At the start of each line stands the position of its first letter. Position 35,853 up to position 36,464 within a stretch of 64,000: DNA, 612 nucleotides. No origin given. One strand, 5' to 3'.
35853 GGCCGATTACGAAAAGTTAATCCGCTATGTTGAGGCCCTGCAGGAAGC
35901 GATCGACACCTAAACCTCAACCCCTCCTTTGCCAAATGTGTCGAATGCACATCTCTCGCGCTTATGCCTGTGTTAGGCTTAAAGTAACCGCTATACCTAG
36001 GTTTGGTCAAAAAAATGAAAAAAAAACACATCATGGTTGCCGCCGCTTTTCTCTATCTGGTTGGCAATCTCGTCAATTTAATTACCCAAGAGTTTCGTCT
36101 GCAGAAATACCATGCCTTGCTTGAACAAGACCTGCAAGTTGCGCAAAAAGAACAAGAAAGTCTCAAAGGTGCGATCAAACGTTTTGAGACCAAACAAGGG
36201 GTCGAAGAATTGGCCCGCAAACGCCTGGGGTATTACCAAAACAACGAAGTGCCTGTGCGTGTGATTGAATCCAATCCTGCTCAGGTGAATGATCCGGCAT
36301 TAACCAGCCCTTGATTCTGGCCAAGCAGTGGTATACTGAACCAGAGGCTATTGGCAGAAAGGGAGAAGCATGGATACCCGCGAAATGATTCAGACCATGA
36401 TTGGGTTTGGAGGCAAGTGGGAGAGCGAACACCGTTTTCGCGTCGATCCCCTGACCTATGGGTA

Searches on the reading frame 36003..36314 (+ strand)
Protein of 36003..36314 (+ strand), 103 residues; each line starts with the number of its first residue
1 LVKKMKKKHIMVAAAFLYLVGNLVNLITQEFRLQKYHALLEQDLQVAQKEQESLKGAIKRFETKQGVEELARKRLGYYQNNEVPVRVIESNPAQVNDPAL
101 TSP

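Call 58: search_protein_families(library=pfam, proteins=[window:36003-36314:+], max_evalue=0.0001)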
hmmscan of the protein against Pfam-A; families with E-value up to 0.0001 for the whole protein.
window:36003-36314:+ (103 aa): 1 family
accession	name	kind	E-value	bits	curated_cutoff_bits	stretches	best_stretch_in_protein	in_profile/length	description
PF04977.20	DivIC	-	6.9e-12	45.5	28.9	1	13-89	2-79/80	Septum formation initiator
